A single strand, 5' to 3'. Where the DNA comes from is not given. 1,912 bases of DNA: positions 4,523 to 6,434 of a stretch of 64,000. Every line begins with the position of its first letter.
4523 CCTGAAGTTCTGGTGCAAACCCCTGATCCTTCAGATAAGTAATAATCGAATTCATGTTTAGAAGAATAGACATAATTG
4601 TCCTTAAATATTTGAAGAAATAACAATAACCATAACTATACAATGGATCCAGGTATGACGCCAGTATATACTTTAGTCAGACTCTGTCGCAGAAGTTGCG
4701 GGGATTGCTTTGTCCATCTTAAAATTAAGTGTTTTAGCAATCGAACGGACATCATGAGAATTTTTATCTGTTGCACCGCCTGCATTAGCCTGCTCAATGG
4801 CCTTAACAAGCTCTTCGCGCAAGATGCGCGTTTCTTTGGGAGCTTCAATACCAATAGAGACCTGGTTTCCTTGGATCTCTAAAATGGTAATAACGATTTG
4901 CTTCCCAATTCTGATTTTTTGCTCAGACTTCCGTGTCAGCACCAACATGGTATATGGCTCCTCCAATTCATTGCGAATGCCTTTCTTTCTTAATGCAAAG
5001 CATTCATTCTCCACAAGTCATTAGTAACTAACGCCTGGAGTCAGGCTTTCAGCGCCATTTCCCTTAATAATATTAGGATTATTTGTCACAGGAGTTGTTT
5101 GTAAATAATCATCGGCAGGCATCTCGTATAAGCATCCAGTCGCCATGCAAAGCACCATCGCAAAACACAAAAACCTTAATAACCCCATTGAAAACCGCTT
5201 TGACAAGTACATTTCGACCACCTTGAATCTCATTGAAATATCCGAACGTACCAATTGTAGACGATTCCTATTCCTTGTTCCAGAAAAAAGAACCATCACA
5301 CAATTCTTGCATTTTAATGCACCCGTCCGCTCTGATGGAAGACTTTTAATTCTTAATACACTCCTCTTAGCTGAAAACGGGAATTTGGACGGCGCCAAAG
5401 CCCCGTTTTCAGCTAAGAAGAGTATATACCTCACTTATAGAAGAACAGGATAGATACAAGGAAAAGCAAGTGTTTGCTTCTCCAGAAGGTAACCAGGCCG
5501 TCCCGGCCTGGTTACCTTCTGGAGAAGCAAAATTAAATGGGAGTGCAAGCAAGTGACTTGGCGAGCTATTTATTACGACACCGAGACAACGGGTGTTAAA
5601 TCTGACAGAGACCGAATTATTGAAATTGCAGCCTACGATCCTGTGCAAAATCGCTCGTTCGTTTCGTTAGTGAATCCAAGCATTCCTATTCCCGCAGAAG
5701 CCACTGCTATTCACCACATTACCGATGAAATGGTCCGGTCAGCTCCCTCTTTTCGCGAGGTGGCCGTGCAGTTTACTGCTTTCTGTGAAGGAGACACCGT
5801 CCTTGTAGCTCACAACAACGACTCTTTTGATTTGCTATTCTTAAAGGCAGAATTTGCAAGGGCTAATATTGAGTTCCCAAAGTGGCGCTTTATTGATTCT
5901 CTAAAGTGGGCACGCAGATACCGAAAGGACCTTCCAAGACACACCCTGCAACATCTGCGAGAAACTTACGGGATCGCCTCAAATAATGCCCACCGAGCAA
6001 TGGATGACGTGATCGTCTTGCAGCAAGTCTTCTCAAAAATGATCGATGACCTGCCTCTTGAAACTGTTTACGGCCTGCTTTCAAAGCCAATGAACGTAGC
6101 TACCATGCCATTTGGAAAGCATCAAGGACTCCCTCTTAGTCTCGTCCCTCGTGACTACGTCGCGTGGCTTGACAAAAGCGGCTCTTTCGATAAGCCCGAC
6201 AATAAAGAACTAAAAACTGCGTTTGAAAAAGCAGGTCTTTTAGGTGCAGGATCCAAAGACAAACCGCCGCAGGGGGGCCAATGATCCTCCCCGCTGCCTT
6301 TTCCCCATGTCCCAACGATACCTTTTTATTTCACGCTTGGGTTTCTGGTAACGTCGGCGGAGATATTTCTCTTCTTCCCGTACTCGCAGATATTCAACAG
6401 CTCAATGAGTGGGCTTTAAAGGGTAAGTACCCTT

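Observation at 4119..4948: csrA followed by a T3S-chaperone/YbjN-like gene instead of fliW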

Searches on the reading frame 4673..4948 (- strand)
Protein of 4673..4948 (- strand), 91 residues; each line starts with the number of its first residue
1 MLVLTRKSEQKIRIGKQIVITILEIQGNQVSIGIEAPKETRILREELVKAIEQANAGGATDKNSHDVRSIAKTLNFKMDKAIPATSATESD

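Call 3: search_protein_families(library=pfam, proteins=[window:4673-4948:-], max_evalue=1)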
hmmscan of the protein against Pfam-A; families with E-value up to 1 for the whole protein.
window:4673-4948:- (91 aa): 2 families
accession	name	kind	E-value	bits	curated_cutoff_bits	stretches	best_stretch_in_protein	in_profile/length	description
PF02599.21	CsrA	-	2e-22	79.3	27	1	1-52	1-52/53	Global regulator protein family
PF25496.1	URGCP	-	0.056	13.2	27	1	5-84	207-287/299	Up-regulator of cell proliferation-like domain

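Call 4: search_protein_families(library=ncbifam, proteins=[window:4673-4948:-], max_evalue=1)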
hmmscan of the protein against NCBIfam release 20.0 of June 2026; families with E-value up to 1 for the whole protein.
window:4673-4948:- (91 aa): 3 families
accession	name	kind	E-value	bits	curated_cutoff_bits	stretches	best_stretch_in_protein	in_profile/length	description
NF002469.0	PRK01712.1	equivalog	4.3e-20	71.5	73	1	1-61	1-61/65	carbon storage regulator CsrA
TIGR00202.1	csrA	equivalog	2.9e-19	69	70.1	1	1-58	1-58/69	carbon storage regulator CsrA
NF001844.0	PRK00568.1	equivalog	4.7e-13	49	106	1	1-74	1-74/76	carbon storage regulator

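Call 9: find_homologous_proteins(query=window:4673-4948:-)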
Query window:4673-4948:- (91 aa): 101 proteins with E <= 0.001 among 109 candidates.
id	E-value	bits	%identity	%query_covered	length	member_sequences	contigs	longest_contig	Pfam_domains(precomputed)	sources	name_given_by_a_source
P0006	2.1e-48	179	100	100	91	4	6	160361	PF02599.22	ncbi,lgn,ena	-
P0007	3.4e-21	92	69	85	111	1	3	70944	PF02599.22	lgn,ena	-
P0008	5.9e-21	92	58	93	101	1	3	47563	PF02599.22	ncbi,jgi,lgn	ncbi:MAG: carbon storage regulator [Chlamydiales bacterium]|jgi:carbon storage regulator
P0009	1.5e-19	87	58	93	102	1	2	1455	PF02599.22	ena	-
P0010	2.6e-19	86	59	88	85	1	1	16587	PF02599.22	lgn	-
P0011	2.7e-19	86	65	81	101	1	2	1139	PF02599.22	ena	-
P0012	3.7e-19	86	66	85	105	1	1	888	PF02599.22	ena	-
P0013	8.5e-19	85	59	91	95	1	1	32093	PF02599.22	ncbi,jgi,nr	ncbi:MAG: carbon storage regulator, CsrA [Chlamydiales bacterium]|jgi:carbon storage regulator|nr:ca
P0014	1.4e-18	84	62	85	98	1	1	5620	PF02599.22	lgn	-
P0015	4.9e-18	82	71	68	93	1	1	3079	PF02599.22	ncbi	-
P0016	5.3e-18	82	57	84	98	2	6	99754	PF02599.22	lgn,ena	-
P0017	1.8e-17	81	68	68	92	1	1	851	PF02599.22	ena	-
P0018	2.2e-17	80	69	67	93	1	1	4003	PF02599.22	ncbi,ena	-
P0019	4.1e-17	79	75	62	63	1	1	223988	PF02599.22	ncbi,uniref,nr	ncbi:carbon storage regulator [Candidatus Clavichlamydia salmonicola]|uniref:carbon storage regulato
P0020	5.0e-17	79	80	62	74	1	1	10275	PF02599.22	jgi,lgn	-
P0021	8.6e-17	78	69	65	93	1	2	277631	PF02599.22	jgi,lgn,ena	jgi:carbon storage regulator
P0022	8.8e-17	78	61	85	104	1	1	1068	PF02599.22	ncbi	-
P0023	4.3e-16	76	68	65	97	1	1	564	PF02599.22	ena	-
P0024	7.0e-16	75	68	63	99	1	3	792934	PF02599.22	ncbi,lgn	-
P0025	6.0e-15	72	68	69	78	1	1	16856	PF02599.22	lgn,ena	-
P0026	7.0e-15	72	71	60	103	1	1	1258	PF02599.22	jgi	jgi:carbon storage regulator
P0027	2.6e-14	70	63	70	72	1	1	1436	PF02599.22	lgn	-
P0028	2.9e-14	70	59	81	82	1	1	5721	PF02599.22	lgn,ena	-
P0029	3.1e-14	70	81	53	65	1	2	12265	PF02599.22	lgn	-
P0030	3.9e-14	70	79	53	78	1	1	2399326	PF02599.22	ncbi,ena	-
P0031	4.1e-14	70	76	54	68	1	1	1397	PF02599.22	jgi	jgi:carbon storage regulator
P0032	4.2e-14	70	79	53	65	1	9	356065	PF02599.22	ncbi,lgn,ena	-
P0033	4.4e-14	70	59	75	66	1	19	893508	PF02599.22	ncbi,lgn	ncbi:MAG: carbon storage regulator [Victivallaceae bacterium]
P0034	4.6e-14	70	77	53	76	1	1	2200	PF02599.22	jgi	jgi:carbon storage regulator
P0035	4.6e-14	70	67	63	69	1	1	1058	PF02599.22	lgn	-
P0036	5.5e-14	69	76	54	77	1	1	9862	PF02599.22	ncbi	ncbi:MAG: carbon storage regulator [Chlamydiales bacterium]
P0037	6.0e-14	69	61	70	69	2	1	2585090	PF02599.22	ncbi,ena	-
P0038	6.3e-14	69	79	53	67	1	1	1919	PF02599.22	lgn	-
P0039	8.1e-14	69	76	54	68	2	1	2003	PF02599.22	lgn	-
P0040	8.3e-14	69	77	53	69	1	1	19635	PF02599.22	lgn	-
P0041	8.9e-14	69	75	53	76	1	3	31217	PF02599.22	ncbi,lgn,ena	-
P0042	9.4e-14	69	59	70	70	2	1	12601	PF02599.22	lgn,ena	-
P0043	9.4e-14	69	79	53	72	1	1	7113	PF02599.22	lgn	-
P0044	1.1e-13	68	62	69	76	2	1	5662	PF02599.22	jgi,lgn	jgi:carbon storage regulator CsrA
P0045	1.2e-13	68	77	53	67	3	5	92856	PF02599.22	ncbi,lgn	-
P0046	1.2e-13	68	77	53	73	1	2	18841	PF02599.22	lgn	-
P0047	1.2e-13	68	61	70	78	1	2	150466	PF02599.22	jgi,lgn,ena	jgi:carbon storage regulator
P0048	1.2e-13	68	75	53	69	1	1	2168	PF02599.22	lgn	-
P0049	1.4e-13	68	73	54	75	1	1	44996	PF02599.22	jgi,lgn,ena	-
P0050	1.5e-13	68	77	53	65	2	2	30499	PF02599.22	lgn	-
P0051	1.6e-13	68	76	55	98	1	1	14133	PF02599.22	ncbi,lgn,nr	ncbi:MAG: carbon storage regulator [Parachlamydiales bacterium]|nr:carbon storage regulator [Parachl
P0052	1.7e-13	68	60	69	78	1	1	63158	PF02599.22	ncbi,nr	ncbi:MAG: carbon storage regulator [Chlamydiales bacterium]|nr:carbon storage regulator [Chlamydiale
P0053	1.7e-13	68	59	86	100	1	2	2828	PF02599.22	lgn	-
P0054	1.9e-13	68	59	73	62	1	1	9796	PF02599.22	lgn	-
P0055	2.1e-13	68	80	48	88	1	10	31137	PF02599.22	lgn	-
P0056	2.2e-13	68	75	53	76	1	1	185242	PF02599.22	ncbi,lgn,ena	-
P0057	2.6e-13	67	75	53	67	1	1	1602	PF02599.22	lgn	-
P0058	2.8e-13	67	75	53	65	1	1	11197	PF02599.22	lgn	-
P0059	2.9e-13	67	75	53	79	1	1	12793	PF02599.22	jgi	jgi:carbon storage regulator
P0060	3.6e-13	67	71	53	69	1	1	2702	PF02599.22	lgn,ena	-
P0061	4.1e-13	67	75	53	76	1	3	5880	PF02599.22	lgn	-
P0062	6.2e-13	66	73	54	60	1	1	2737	PF02599.22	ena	-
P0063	7.2e-13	66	77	53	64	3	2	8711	PF02599.22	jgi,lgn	-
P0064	7.3e-13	66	56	85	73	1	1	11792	PF02599.22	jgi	jgi:carbon storage regulator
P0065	7.4e-13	66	73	53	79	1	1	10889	PF02599.22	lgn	-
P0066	8.6e-13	66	75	53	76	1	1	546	PF02599.22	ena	-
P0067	9.7e-13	65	73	53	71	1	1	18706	PF02599.22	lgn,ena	-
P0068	1.1e-12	65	71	53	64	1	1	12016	PF02599.22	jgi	jgi:carbon storage regulator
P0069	1.3e-12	65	72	47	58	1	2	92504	PF02599.22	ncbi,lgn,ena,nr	ncbi:MAG: Translational regulator CsrA [Chlamydiales bacterium]|nr:Translational regulator CsrA [Chl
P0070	1.4e-12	65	73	54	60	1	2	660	PF02599.22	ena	-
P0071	1.4e-12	65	57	77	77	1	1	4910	PF02599.22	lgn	-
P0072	1.5e-12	65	72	55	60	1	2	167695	PF02599.22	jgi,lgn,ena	-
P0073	1.6e-12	65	65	62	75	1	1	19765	PF02599.22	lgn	-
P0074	1.9e-12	65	73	54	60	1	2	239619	PF02599.22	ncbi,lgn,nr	ncbi:MAG: carbon storage regulator [Chlamydiales bacterium]|nr:carbon storage regulator [Chlamydiale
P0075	1.9e-12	65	65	62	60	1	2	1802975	PF02599.22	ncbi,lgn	-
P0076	2.0e-12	64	77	53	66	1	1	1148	PF02599.22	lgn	-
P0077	2.1e-12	64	65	60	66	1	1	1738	PF02599.22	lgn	-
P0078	2.1e-12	64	72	55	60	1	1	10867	PF02599.22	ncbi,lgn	-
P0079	3.1e-12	64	73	53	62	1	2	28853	PF02599.22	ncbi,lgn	-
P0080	3.2e-12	64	73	53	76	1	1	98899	PF02599.22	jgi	jgi:carbon storage regulator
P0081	3.5e-12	64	73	53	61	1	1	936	PF02599.22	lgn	-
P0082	3.6e-12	64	71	54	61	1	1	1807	PF02599.22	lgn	-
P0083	4.0e-12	64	71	54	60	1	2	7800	PF02599.22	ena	-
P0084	1.2e-11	62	71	53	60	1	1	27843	PF02599.22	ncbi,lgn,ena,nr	ncbi:MAG: hypothetical protein K940chlam9_00362 [Chlamydiae bacterium]|nr:hypothetical protein [Chla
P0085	1.9e-11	61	68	55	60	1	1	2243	PF02599.22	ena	-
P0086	5.3e-11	60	61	62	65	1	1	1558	PF02599.22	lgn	-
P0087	8.3e-11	59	56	69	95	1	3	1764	PF02599.22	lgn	-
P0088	1.9e-10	58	61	71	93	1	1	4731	PF02599.22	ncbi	-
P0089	1.9e-10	58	62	60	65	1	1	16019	PF02599.22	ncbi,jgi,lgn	jgi:carbon storage regulator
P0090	4.5e-10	57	63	53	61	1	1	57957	PF02599.22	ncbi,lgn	-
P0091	3.4e-9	54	60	62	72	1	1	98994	PF02599.22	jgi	jgi:carbon storage regulator CsrA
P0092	4.0e-9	54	49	74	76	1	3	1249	PF02599.22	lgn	-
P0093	1.1e-8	53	54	63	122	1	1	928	PF02599.22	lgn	-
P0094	3.2e-8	51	58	63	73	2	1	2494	PF02599.22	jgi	-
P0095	4.4e-8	51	60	60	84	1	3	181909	PF02599.22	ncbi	-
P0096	5.5e-8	50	47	81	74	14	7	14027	PF02599.22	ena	-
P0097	7.9e-8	50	56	63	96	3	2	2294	PF02599.22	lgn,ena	-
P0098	1.6e-7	49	52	70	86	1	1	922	PF02599.22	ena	-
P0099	1.4e-6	46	60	53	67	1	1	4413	PF02599.22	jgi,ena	-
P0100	1.8e-6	46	60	53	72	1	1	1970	PF02599.22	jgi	-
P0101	2.3e-6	45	57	54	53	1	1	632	PF02599.22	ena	-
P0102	4.5e-6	44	58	53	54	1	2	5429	PF02599.22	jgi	jgi:carbon storage regulator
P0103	6.4e-6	44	52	55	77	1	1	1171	PF02599.22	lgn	-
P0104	1.8e-5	42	46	67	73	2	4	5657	PF02599.22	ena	-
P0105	5.5e-5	41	51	56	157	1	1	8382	PF02599.22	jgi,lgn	jgi:carbon storage regulator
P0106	8.6e-5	40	64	48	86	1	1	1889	PF02599.22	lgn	-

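Call 29: find_related_loci(query=A2, collection=genome_contigs, flank=5000)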
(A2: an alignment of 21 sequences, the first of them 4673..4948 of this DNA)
Query A2 (91 aa) in genome_contigs; peptide patterns used: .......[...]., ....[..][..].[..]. (x = any residue, [..] = any of these).
139 stretches matched a pattern; 126 encode a relative of the query (tblastn E <= 1e-3); the best 80 are kept; 80 distinct loci.
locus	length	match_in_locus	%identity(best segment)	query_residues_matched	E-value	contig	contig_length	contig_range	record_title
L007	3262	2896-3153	58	1-85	2e-27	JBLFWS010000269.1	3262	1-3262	MAG: Chlamydiales bacterium isolate 3300053785_128 Ga0535658_0103255, whole genome shotgun sequence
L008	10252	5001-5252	58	1-84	2e-25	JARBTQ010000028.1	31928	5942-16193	MAG: Chlamydiales bacterium isolate L_E1_T20_C_bin.142 scaffold_1599, whole genome shotgun sequence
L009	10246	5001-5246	56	1-80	2e-23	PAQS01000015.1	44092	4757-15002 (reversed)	MAG: Waddliaceae bacterium isolate SP13 MHASMcontig_2678419, whole genome shotgun sequence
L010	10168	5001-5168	75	1-56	1e-22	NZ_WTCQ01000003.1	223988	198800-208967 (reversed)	Candidatus Clavichlamydia salmonicola strain ET CLAVI_contig00003, whole genome shotgun sequence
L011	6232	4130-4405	53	1-88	2e-22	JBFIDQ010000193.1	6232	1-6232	MAG: Chlamydiales bacterium isolate Mix_sand11.2021.09.D.51 k141_3719691_length_6232_cov_10.0000, whole genome shotgun s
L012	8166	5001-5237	58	1-77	8e-21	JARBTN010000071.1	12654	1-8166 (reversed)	MAG: Chlamydiales bacterium isolate L_E1_T20_C_bin.129 scaffold_7283, whole genome shotgun sequence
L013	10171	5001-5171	68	1-57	7e-21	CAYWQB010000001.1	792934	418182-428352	MAG TPA_asm: uncultured bacterium isolate SRP334346_co1_45 genome assembly, contig: NODE_1_length_792934_cov_15.360032,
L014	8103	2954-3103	76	1-50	3e-20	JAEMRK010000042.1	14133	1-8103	MAG: Parachlamydiales bacterium isolate SupBloom_Metag_083 NODE_2733_length_14133_cov_13.236326, whole genome shotgun se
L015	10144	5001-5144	79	1-48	4e-20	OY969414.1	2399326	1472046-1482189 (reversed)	MAG: uncultured Chlamydiales bacterium isolate MFD04463.bin.c.14 genome assembly, chromosome: 1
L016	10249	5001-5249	52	1-78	5e-20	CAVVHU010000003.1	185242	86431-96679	MAG: uncultured Chlamydiales bacterium isolate MFD02923.bin.1.43 genome assembly, contig: contig_11015, whole genome sho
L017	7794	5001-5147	76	1-49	5e-20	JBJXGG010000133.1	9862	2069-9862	MAG: Chlamydiales bacterium isolate F1F2.bin.334 k127_4780211, whole genome shotgun sequence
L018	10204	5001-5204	60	1-63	9e-20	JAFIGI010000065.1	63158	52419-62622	MAG: Chlamydiales bacterium isolate coassembly_bin.4 k141_18051, whole genome shotgun sequence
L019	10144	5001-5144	77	1-48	2e-19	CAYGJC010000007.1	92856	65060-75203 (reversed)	MAG TPA_asm: uncultured bacterium isolate ERP117304_co1_155 genome assembly, contig: NODE_310_length_92856_cov_30.212444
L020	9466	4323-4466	77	1-48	2e-19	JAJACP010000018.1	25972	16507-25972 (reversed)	MAG: Chlamydiales bacterium isolate O_S4.2_2 S4CHLAM2_18, whole genome shotgun sequence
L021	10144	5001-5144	79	1-48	3e-19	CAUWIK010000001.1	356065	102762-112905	MAG: uncultured Chlamydiaceae bacterium isolate SRS17165148__bin48 genome assembly, contig: SRS17165148_NODE_2_length_35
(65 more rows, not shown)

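Call 70: search_protein_families(library=pfam, alignment_id=A5, max_evalue=0.001)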
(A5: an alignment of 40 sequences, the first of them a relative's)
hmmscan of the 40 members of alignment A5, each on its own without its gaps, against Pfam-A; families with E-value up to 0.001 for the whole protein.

A. member 1, L023:5249-5683:+ (145 aa): 1 family
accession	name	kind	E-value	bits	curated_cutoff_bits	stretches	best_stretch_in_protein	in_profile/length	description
PF02623.20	FliW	-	1e-30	106.4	25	1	20-140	2-121/122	FliW protein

B. families by the number of members that match (of 40 scanned): 19 families
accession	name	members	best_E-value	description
PF02623.20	FliW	29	4.4e-45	FliW protein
PF13414.12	TPR_11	2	3.7e-29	TPR repeat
PF00515.34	TPR_1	2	1.5e-26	Tetratricopeptide repeat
PF07719.23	TPR_2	2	6.3e-24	Tetratricopeptide repeat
PF13432.12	TPR_16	2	2.4e-19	Tetratricopeptide repeat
PF13181.12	TPR_8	2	1.1e-17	Tetratricopeptide repeat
PF13428.12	TPR_14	2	5.6e-14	Tetratricopeptide repeat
PF13371.12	TPR_9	2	1e-12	Tetratricopeptide repeat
PF13431.12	TPR_17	2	4.8e-11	Tetratricopeptide repeat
PF14559.12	TPR_19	2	7.5e-11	Tetratricopeptide repeat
PF13424.12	TPR_12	2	1.2e-08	Tetratricopeptide repeat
PF13429.12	TPR_15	2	6.6e-07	Tetratricopeptide repeat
PF13176.12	TPR_7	2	1.2e-06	Tetratricopeptide repeat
PF24575.1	TPR_Slam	2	2.2e-05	Surface lipoprotein assembly modifier, N-terminal TPR repeats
PF12895.13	ANAPC3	2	0.00017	Anaphase-promoting complex, cyclosome, subunit 3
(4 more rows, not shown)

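Call 78: predict_structure(alignment_id=A2)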
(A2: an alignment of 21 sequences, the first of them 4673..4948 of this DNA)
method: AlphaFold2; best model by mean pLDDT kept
length: 91 residues; sequences in the alignment: 21
mean_pLDDT: 71.1   pTM: 0.43
mean pLDDT of the five models: 71.1, 70.1, 69.5, 69.3, 68.6
residues with pLDDT >= 90: 18; 70-90: 36; 50-70: 16; < 50: 21
segments of 3 or more residues with pLDDT < 50: 61-65, 76-91
pLDDT, mean of each block of 10 residues (from residue 1): 73 91 87 92 89 71 51 47 41 40
secondary structure, 60 per line:
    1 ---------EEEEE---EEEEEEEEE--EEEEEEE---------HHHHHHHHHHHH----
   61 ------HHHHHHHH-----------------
elements in order: E10-14 E18-26 E29-35 H45-56 H67-74

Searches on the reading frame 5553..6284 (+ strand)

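Call 62: search_protein_families(library=ncbifam, proteins=[window:5553-6284:+], max_evalue=0.00001)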
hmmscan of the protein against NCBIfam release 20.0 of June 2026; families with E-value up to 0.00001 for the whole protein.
window:5553-6284:+ (243 aa): 25 families
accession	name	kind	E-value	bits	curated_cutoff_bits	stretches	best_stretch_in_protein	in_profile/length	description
NF004963.0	PRK06309.1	equivalog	1.6e-104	348.6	245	1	5-229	4-230/232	DNA polymerase III subunit epsilon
NF004964.0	PRK06310.1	equivalog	3.3e-40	138.1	236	1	7-209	11-217/250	DNA polymerase III subunit epsilon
NF005289.0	PRK06807.1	equivalog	4e-35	121.6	335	1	8-163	13-168/313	3'-5' exonuclease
NF001688.0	PRK00448.1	equivalog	1e-33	116.1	873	1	7-168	427-589/1445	PolC-type DNA polymerase III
TIGR01405.1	polC_Gram_pos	equivalog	3.8e-32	111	1043.45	1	7-172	193-359/1211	DNA polymerase III subunit alpha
NF005906.0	PRK07883.1-4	equivalog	7.9e-32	110.3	495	1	8-167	11-171/563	DEDD exonuclease domain-containing protein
NF005907.0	PRK07883.1-5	equivalog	3e-31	108.5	454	1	8-164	33-192/584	DEDD exonuclease domain-containing protein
NF005905.0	PRK07883.1-3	equivalog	6.4e-29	101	508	1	8-167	29-191/581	DEDD exonuclease domain-containing protein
NF004719.0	PRK06063.1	equivalog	2e-27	96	389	1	9-165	22-178/331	DEDDh family exonuclease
TIGR00573.1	dnaq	subfamily_domain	3.1e-27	95.5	71.5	1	8-165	12-175/217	exonuclease, DNA polymerase III, epsilon subunit family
NF005981.0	PRK08074.1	equivalog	2e-25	89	789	1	6-172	6-177/931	ATP-dependent DNA helicase DinG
TIGR01406.1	dnaQ_proteo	equivalog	3.5e-25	89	222.7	1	4-164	1-169/231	DNA polymerase III subunit epsilon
TIGR01407.1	dinG_rel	hypoth_equivalog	3.8e-25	88.3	547.7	1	9-175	6-176/889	putative DnaQ family exonuclease/DinG family helicase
NF005904.0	PRK07883.1-2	equivalog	6.4e-25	87.5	969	1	8-167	35-197/584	DEDD exonuclease domain-containing protein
NF004316.1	PRK05711.1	equivalog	7.9e-25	87.9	196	1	4-164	2-170/234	DNA polymerase III subunit epsilon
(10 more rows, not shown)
